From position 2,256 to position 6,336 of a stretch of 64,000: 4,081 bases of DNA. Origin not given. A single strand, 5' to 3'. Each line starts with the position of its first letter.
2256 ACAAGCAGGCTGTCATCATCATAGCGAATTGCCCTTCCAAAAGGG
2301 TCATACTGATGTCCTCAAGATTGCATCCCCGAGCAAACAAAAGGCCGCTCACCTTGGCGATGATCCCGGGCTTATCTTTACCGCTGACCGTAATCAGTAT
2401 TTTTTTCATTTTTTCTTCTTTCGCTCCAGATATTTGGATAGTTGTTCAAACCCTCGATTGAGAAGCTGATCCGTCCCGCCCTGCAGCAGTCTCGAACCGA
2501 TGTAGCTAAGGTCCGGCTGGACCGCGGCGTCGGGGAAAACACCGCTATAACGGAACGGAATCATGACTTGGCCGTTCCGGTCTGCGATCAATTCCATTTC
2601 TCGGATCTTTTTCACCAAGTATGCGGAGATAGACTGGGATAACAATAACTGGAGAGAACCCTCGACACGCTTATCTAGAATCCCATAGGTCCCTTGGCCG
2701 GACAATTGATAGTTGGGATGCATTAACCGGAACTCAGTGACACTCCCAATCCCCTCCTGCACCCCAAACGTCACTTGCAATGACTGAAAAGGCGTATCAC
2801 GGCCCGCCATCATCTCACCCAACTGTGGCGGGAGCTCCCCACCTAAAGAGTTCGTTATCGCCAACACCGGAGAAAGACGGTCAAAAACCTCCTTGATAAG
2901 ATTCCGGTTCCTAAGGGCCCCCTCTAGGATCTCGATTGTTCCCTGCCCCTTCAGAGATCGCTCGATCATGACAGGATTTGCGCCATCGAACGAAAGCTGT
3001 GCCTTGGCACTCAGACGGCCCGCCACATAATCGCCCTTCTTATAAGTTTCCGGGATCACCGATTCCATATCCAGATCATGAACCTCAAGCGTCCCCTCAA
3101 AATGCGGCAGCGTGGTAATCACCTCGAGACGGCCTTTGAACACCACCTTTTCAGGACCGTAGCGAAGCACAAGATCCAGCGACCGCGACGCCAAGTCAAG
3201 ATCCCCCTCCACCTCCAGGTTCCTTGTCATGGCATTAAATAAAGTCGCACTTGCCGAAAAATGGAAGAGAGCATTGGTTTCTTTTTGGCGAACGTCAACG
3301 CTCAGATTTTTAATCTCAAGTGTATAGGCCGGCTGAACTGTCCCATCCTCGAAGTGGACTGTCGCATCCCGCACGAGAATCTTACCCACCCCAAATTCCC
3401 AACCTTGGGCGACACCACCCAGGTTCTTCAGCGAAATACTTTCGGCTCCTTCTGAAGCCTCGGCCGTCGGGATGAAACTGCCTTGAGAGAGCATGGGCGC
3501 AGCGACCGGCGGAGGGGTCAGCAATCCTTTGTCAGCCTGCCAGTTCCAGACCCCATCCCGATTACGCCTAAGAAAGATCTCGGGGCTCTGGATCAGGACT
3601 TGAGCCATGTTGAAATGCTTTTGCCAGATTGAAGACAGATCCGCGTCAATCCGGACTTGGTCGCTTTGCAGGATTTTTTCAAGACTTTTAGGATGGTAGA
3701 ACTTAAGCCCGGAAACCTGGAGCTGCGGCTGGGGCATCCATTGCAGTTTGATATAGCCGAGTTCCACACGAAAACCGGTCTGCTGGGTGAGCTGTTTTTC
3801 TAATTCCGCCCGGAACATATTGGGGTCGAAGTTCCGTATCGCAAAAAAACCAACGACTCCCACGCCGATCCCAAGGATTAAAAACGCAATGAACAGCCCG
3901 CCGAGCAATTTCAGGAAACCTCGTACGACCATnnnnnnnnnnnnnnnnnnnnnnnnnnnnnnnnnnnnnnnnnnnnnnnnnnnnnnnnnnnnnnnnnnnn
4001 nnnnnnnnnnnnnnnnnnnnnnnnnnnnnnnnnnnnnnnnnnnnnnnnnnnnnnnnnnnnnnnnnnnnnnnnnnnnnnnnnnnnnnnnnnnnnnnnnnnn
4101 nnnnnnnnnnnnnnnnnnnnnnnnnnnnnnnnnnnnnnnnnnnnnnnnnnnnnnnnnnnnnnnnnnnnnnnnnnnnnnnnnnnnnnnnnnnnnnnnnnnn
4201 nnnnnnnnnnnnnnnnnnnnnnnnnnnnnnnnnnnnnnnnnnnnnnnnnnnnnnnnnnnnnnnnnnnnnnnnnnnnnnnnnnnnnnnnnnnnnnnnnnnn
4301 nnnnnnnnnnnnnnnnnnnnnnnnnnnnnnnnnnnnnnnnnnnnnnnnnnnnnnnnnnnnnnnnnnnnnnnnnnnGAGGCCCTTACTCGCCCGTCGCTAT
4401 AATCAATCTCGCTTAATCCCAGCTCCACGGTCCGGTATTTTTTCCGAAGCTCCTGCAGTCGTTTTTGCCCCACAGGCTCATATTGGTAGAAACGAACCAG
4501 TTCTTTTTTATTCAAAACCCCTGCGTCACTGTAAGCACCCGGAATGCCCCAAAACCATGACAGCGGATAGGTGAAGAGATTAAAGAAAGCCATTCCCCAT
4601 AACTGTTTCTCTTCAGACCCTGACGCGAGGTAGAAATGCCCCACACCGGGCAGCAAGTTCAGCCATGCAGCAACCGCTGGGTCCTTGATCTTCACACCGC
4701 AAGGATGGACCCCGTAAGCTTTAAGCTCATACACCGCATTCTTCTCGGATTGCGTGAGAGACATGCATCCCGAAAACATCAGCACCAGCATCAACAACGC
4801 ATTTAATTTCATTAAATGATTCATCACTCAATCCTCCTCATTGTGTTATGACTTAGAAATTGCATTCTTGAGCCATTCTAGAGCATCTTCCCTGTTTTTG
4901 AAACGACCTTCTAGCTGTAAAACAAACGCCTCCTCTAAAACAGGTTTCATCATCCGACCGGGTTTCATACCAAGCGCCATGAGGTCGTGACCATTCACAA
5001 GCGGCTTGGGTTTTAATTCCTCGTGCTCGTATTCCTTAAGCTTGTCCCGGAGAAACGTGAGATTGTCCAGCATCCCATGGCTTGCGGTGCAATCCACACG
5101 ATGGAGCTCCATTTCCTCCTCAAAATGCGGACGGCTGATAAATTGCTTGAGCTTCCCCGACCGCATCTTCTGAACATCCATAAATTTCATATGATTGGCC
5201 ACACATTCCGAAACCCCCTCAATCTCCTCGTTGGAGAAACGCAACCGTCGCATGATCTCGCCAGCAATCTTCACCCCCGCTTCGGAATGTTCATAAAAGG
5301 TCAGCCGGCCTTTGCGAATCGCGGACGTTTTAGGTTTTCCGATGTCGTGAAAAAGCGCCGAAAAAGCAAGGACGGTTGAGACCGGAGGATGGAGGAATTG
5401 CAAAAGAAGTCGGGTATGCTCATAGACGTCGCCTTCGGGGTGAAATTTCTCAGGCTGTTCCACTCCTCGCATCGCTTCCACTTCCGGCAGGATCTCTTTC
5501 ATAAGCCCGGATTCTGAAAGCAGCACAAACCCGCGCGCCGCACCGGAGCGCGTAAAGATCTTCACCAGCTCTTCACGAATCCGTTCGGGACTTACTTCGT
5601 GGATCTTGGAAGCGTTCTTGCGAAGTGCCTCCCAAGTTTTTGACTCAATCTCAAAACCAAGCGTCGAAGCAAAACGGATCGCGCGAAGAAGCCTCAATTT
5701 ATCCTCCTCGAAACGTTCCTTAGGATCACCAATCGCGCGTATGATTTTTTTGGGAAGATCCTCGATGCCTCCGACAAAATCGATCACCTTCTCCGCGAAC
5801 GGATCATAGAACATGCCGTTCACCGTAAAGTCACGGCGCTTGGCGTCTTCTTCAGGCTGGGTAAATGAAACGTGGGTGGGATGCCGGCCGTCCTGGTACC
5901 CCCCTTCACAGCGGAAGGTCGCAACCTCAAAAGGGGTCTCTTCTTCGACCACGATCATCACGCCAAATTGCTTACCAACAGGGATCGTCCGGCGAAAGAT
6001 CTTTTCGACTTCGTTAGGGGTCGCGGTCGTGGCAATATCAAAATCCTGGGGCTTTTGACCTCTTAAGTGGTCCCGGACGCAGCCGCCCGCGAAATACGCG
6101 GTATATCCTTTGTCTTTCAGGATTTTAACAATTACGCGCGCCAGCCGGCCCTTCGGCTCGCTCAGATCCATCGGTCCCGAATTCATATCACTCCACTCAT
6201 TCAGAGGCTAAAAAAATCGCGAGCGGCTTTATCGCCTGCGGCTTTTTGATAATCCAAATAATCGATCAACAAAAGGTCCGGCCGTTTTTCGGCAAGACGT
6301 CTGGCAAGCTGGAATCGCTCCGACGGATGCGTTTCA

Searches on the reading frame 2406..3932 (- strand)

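Call 53: search_protein_families(library=pfam, proteins=[window:2406-3932:-], max_evalue=0.00001)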
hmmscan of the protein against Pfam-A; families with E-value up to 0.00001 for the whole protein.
window:2406-3932:- (508 aa): 3 families
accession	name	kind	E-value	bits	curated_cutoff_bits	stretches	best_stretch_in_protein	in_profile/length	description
PF05359.17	DUF748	-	1.7e-18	66.5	50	1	16-132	20-130/1037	Domain of Unknown Function (DUF748)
PF05170.20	AsmA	-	3.2e-17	63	29.8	1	6-206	4-186/607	AsmA family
PF13116.12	YhdP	-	4.2e-17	61.8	46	1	7-320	5-247/1224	YhdP protein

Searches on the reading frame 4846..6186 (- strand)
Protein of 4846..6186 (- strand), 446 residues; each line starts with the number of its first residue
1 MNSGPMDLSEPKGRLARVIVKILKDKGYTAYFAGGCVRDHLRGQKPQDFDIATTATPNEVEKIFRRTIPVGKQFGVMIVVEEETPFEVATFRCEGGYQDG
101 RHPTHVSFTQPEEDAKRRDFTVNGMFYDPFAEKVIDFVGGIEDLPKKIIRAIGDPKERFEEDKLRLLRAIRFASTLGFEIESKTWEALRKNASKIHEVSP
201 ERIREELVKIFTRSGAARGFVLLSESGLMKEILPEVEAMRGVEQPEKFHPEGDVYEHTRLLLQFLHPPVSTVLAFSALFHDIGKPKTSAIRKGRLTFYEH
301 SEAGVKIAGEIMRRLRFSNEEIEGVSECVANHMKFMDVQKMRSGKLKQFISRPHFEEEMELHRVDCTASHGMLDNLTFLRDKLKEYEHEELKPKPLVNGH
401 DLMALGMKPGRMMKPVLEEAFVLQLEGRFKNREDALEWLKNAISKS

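Call 53: search_protein_families(library=pfam, proteins=[window:4846-6186:-], max_evalue=0.00001)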
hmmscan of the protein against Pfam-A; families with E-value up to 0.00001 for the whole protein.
window:4846-6186:- (446 aa): 4 families
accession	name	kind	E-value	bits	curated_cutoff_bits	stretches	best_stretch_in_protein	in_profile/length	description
PF01743.26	PolyA_pol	-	3.5e-39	134.5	23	1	30-150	1-126/126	Poly A polymerase head domain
PF12627.12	PolyA_pol_RNAbd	-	1.2e-20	73.4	22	1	177-238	1-62/64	Probable RNA and SrmB- binding site of polymerase A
PF01966.28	HD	-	7e-08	33.2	22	1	271-339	25-92/116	HD domain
PF13735.12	tRNA_NucTran2_2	-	6.4e-06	26.6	27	0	308-437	24-147/149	tRNA nucleotidyltransferase domain 2 putative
